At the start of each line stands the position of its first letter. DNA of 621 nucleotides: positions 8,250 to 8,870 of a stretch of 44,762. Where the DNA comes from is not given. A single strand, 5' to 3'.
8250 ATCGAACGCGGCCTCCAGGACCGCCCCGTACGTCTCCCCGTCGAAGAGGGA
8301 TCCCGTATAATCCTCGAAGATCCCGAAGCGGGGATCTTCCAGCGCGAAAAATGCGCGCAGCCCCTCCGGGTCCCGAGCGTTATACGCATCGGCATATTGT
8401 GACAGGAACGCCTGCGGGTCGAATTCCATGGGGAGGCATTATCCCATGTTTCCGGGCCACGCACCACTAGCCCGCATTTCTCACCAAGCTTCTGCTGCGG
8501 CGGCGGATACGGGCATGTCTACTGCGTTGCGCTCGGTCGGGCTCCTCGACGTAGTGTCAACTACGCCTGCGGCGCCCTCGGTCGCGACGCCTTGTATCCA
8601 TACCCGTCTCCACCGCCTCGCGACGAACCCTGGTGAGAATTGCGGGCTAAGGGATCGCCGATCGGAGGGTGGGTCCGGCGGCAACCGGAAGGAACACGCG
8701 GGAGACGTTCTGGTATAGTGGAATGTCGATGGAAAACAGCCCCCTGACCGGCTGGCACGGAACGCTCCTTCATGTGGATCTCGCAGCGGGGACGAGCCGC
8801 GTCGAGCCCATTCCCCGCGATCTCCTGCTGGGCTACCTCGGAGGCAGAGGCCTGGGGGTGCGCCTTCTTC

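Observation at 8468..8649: Foldback family with a conserved core and sequence-unrelated closing stems (copy A; copy C at 40751-40921)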

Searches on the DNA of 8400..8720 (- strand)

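Call 13: search_rna_families(source=window, start=8400, end=8720, threshold=evalue, max_evalue=10)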
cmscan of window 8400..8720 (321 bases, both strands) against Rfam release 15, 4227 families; matches with E-value up to 10: 0.
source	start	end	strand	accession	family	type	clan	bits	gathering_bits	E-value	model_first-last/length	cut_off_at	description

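Call 45: build_rna_model(alignment_id=A3, structure=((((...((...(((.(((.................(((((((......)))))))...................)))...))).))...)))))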
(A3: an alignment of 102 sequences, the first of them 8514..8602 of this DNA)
Model R1 built from alignment A3 (102 sequences, 94 columns); structure: as given.
model positions 91; base pairs 19; branch points 0; effective number of sequences 2.59; information 0.627 bits per position. Calibrated on 0.2 Mb of random sequence (short: E-values are rough).
structure used (alignment columns):
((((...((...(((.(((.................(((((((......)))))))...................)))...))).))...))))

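Call 46: search_with_rna_model(model_id=R1, source=window, filters=off, max_evalue=10, show_alignments=4)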
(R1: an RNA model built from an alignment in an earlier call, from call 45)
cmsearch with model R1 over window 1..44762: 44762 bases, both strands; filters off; matches with E-value up to 10: 22.
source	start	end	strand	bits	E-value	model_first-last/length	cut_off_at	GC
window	8514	8602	-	70.5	5.4e-19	1-91/91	no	0.63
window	40806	40869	+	53.4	8e-14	1-91/91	no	0.69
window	10079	10106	+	13.2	0.12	1-91/91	no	0.5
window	16365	16468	+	12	0.25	1-91/91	no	0.59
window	23251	23291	-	12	0.26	1-91/91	no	0.66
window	26222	26250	+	11.7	0.32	1-91/91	no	0.79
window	34100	34156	+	11.4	0.4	1-91/91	no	0.63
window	40829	40844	-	8.5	3.1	37-52/91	no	0.5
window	5750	5797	-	8.4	3.2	1-91/91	no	0.79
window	3943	3998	-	8.2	3.6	1-91/91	no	0.68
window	14942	15009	-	8.1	3.9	1-91/91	no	0.66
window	42415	42451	-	8.1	4.1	1-91/91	no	0.65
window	34559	34616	+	8.1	4.1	1-91/91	no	0.66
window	9086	9123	+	7.9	4.4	1-91/91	no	0.76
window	27044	27102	+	7.7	5.2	1-91/91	no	0.66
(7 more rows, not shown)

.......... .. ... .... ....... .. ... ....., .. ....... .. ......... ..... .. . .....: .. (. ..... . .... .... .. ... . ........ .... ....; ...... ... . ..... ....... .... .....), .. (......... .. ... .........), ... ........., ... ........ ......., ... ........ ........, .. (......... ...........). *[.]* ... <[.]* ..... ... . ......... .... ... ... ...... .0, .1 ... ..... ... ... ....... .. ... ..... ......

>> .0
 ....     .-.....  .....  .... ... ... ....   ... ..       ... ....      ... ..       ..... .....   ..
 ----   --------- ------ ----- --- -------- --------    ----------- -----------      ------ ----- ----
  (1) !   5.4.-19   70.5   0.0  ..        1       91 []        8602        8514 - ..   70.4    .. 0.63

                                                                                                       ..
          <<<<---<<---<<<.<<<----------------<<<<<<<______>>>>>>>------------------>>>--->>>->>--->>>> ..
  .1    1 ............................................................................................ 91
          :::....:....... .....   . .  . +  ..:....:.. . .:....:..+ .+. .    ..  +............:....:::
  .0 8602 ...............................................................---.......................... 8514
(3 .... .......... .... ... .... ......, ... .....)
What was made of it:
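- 8514..8602 (-): Core module of A: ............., a variable middle stem, the apex hairpin, then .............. Covariance model R1 scores 70.5 bits, E = 5e-19 (call 46).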

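Call 47: search_with_rna_model(model_id=R1, sources=[L001, L002, L003, L004, L005, L006, L007, L008, L009, L010, L011, L012, L013, L014, L015, L016, L017, L018, L019, L020, L021, L022, L023, L024, L025, L026, L027, L028, L029, L030, L031, L032, L033, L034, L035, L036, L037, L038, L039, L040, L041, L042, L043, L044, L045, L046, L047, L048, L049, L050, L051, L052, L053, L054, L055, L056, L057, L058, L059, L060, L061, L062, L063, L064, L065, L066, L067, L068, L069, L070, L071, L072, L073, L074, L075, L076, L077, L078, L079, L080, L081, L082, L083, L084, L085, L086, L087, L088, L089, L090, L091, L092, L093, L094, L095, L096, L097, L098, L099, L100], max_evalue=0.001)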
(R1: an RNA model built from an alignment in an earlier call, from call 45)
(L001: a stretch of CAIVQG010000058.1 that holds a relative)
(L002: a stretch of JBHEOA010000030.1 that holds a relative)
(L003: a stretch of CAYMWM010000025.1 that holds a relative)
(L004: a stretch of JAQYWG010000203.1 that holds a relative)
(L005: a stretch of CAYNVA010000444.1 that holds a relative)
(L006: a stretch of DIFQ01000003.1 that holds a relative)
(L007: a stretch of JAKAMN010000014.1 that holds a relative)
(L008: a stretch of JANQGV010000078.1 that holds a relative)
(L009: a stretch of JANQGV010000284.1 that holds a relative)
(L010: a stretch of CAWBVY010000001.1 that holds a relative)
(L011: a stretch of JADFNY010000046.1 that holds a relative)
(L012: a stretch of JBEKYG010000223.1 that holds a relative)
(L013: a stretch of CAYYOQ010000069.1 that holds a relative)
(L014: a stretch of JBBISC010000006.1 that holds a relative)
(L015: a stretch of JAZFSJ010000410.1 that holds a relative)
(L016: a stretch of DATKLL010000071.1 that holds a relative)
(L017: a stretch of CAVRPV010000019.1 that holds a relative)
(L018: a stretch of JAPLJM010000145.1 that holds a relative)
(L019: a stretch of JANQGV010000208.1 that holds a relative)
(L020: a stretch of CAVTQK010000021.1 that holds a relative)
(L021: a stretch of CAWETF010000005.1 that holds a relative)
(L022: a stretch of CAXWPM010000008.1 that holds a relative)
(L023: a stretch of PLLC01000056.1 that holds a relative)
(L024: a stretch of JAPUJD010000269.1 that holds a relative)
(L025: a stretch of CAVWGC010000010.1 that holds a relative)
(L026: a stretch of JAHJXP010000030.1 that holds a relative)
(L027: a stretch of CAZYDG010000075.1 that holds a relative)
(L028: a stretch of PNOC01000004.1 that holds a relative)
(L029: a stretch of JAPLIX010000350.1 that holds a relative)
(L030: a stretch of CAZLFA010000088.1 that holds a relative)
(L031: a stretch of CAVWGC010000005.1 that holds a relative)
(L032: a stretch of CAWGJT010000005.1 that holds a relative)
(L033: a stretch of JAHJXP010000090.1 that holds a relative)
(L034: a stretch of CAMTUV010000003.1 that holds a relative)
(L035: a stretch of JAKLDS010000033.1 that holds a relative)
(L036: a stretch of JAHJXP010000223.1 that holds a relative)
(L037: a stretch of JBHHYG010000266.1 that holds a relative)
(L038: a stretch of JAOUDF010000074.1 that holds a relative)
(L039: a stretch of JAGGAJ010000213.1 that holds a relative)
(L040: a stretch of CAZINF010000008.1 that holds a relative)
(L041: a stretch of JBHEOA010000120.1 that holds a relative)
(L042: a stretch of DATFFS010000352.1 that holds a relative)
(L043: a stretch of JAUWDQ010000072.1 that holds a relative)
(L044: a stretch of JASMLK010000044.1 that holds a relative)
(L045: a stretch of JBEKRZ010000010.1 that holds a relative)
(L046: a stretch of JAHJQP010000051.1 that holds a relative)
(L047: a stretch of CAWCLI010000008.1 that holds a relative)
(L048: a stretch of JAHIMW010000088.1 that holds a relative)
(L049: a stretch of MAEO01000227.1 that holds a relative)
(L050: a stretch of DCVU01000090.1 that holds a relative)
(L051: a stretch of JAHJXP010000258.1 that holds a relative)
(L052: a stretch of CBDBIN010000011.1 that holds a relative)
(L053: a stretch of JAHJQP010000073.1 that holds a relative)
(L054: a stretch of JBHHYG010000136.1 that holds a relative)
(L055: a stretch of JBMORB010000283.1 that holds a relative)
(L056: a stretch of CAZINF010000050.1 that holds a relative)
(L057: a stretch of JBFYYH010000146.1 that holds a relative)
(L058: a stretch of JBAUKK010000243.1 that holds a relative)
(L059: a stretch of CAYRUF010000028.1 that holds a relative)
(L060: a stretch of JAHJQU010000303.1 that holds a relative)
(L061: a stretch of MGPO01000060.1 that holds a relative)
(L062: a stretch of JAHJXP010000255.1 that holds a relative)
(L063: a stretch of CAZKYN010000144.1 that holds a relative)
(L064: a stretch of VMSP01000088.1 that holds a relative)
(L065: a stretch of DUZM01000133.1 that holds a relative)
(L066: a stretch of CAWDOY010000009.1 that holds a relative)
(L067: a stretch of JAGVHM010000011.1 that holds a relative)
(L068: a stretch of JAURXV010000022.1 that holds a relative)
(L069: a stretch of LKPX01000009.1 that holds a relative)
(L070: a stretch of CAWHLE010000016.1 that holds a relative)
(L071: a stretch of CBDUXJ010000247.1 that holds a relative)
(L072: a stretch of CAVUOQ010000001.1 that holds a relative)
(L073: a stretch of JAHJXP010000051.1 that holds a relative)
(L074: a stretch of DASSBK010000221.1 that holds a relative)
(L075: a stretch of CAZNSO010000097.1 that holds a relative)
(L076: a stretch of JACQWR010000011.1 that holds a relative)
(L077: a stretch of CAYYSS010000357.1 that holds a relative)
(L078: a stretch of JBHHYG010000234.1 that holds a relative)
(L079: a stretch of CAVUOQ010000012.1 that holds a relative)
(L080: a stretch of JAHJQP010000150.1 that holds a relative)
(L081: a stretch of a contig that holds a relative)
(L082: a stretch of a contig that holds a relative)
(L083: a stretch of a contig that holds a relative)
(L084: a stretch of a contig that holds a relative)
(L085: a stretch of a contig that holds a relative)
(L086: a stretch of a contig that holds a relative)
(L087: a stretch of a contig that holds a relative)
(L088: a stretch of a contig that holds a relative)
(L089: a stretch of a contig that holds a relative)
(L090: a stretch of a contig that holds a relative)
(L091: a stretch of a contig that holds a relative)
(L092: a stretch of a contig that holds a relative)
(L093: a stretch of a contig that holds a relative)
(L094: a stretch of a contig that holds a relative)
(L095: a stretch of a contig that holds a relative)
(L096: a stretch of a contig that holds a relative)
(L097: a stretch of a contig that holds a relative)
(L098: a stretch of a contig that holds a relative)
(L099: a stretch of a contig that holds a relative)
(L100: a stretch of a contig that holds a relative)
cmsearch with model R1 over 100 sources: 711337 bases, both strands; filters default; matches with E-value up to 0.001: 114.
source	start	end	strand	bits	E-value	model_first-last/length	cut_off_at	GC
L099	5692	5782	+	102.7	1.6e-27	1-91/91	no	0.62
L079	5355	5445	+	102.5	1.8e-27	1-91/91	no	0.58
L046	5938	6028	+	101.6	3.3e-27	1-91/91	no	0.59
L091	7300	7390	-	101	5.1e-27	1-91/91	no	0.56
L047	6912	7002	+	100.5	7.5e-27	1-91/91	no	0.54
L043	29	119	+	100.4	8e-27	1-91/91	no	0.54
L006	7861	7951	+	100.2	9.1e-27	1-91/91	no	0.56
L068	2783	2873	+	99.9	1.1e-26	1-91/91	no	0.6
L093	2991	3081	+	99.7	1.3e-26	1-91/91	no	0.57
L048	932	1022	-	99.7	1.3e-26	1-91/91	no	0.65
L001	1599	1689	+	99.6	1.3e-26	1-91/91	no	0.54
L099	3340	3430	+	99.4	1.6e-26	1-91/91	no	0.6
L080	5952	6042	+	99.2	1.8e-26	1-91/91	no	0.63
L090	7754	7844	+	99.1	2e-26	1-91/91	no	0.59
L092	474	564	-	99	2.1e-26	1-91/91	no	0.62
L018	809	899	+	98.7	2.6e-26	1-91/91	no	0.56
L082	3424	3514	+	97.9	4.5e-26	1-91/91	no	0.56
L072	114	204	-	97.8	4.6e-26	1-91/91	no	0.59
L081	4883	4973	+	97.7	5e-26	1-91/91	no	0.63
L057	1194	1284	-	97.1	7.5e-26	1-91/91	no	0.59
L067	2140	2230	+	97.1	7.9e-26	1-91/91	no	0.64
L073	6527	6617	-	96.7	9.9e-26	1-91/91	no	0.63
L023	557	647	+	96.7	1e-25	1-91/91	no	0.6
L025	3959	4049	-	96.4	1.2e-25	1-91/91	no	0.59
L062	7754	7844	-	96.4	1.3e-25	1-91/91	no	0.57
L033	2423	2513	-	96.2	1.4e-25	1-91/91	no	0.63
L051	1453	1543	-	96.1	1.6e-25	1-91/91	no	0.67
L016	4667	4757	+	95.9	1.8e-25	1-91/91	no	0.58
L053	2319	2409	-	95.9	1.8e-25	1-91/91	no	0.6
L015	2177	2267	-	95.2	2.9e-25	1-91/91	no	0.52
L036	2868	2958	+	95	3.3e-25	1-91/91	no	0.63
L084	3102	3192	-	94.8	3.8e-25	1-91/91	no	0.53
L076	3100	3190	+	94.6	4.4e-25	1-91/91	no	0.65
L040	4054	4144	+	94.6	4.5e-25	1-91/91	no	0.62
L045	7386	7476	-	94.2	5.7e-25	1-91/91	no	0.55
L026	2527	2617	-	94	6.5e-25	1-91/91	no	0.64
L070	3554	3644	-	93.5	9.8e-25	1-91/91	no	0.56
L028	4347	4437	+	93.2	1.2e-24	1-91/91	no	0.55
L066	3381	3471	+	92.7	1.6e-24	1-91/91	no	0.57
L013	238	328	-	92.7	1.7e-24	1-91/91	no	0.56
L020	3060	3150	+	91.8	3.1e-24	1-91/91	no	0.53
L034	836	926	+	91.5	3.9e-24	1-91/91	no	0.54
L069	1057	1148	-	91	5.4e-24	1-91/91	no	0.6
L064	5385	5475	+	90.9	6e-24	1-91/91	no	0.57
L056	1339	1429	+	90.6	7.3e-24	1-91/91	no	0.66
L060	3552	3642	-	90.4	8e-24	1-91/91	no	0.53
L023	2343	2433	+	89.9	1.1e-23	1-91/91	no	0.58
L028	4638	4728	+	89.9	1.1e-23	1-91/91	no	0.55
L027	3027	3116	-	89.8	1.3e-23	1-91/91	no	0.54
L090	6431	6521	-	89.2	1.9e-23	1-91/91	no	0.63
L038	1518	1607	+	88.7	2.8e-23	1-91/91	no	0.62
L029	1956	2046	-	88.4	3.4e-23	1-91/91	no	0.54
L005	1322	1412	-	87.6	5.8e-23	1-91/91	no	0.57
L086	2543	2634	+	86.5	1.2e-22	1-91/91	no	0.6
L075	14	103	+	86.2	1.5e-22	1-91/91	no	0.5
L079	1339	1429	+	85.9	1.9e-22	1-91/91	no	0.62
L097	4337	4427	+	85.5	2.5e-22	1-91/91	no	0.56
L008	1279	1369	+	84.7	4.5e-22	1-91/91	no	0.54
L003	6881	6972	-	84.5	4.9e-22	1-91/91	no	0.54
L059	901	992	+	82.8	1.7e-21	1-91/91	no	0.6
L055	775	866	-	79.3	1.8e-20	1-91/91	no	0.61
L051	3653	3749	-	77.7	5.9e-20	1-91/91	no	0.64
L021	4542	4631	+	77.5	6.4e-20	1-91/91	no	0.52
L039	358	445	-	76.2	1.6e-19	1-91/91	no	0.65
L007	7038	7126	+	76.2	1.6e-19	1-91/91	no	0.61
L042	3220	3309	-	75.9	1.9e-19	1-91/91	no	0.66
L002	2609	2698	-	75.8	2.1e-19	1-91/91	no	0.64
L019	1799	1889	+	75.6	2.4e-19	1-91/91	no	0.53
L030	4077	4166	-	75.3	3.1e-19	1-91/91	no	0.54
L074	2264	2353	-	74.2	6.3e-19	1-91/91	no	0.71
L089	6260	6347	+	74.1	6.9e-19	1-91/91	no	0.64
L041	7430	7519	+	73.8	8.7e-19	1-91/91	no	0.63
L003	2716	2805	-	73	1.5e-18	1-91/91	no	0.54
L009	3323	3414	+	72.7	1.8e-18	1-91/91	no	0.54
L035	2032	2122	+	71.8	3.5e-18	1-91/91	no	0.53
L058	3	91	+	71.7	3.8e-18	1-91/91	no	0.62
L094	3554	3643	-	71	6.2e-18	1-91/91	no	0.63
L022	2964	3052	+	70.9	6.4e-18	1-91/91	no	0.7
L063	6278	6367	+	70.5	8.8e-18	1-91/91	no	0.54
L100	4145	4232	-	69.8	1.4e-17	1-91/91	no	0.58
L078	5603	5691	+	68.8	2.9e-17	1-91/91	no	0.71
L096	7703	7791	+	67.9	5.2e-17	1-91/91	no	0.67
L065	6465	6552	+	66.7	1.2e-16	1-91/91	no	0.62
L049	5537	5627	+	66.4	1.4e-16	1-91/91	no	0.55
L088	7402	7490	+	66.4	1.5e-16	1-91/91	no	0.63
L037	903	991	+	66.2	1.7e-16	1-91/91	no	0.7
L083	2871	2940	+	64.7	5e-16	1-91/91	no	0.69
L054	5859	5947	+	63.7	1e-15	1-91/91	no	0.71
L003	1647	1738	-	61.4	4.8e-15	1-91/91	no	0.52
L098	3094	3182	-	61.2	5.4e-15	1-91/91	no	0.53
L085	2926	3014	+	61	6.6e-15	1-91/91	no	0.63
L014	4277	4346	+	59.1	2.5e-14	1-91/91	no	0.69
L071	1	63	+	58.4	3.9e-14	29-91/91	5'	0.51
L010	4881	4950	-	57.7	6.2e-14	1-91/91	no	0.69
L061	2468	2537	+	57.5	7.3e-14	1-91/91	no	0.71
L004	4837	4903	-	56.8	1.2e-13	25-91/91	5'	0.55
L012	20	108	+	56.7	1.3e-13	1-91/91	no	0.72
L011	7053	7141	+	55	4.2e-13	1-91/91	no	0.64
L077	1704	1778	+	54.2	7.4e-13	1-91/91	no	0.64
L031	7355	7464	+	53.4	1.3e-12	1-91/91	no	0.6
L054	510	599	+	52.7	2e-12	1-91/91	no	0.7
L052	3167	3255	-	47.4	8.2e-11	1-91/91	no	0.72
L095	4443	4530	+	46.6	1.4e-10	1-91/91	no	0.65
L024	2470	2558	-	46.3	1.8e-10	1-91/91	no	0.67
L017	5620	5726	+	46.2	1.9e-10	1-91/91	no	0.55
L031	6016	6126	+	39.4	2.2e-08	1-91/91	no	0.58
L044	1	64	-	38.4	4.2e-08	1-91/91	no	0.69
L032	767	836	-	37.1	1.1e-07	1-91/91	no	0.74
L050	1952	2038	-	36.9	1.2e-07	1-91/91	no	0.56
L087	3699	3799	-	34.4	7.2e-07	1-91/91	no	0.72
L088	581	668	-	33.1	1.8e-06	1-91/91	no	0.44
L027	5400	5538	-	32.7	2.3e-06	1-91/91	no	0.62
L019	6232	6309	+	29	3e-05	1-91/91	no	0.45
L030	4222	4307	-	24.2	0.00086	1-91/91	no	0.58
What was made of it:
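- The covariance model finds about 12 extra copies in 0.7 Mb of flanks (call 47). Neighbouring copies share orientation in 11 loci and differ in 2 (call 47).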

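Call 59: search_dna_similar(query=window:8460-8660:-, collection=plasmids, mode=distant, max_evalue=0.001)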
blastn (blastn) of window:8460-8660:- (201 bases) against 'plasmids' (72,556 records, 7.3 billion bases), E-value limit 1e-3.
No match.
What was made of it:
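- There is no plasmid-database match (call 59).
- Tried and rejected: No match in distant mode (call 59).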
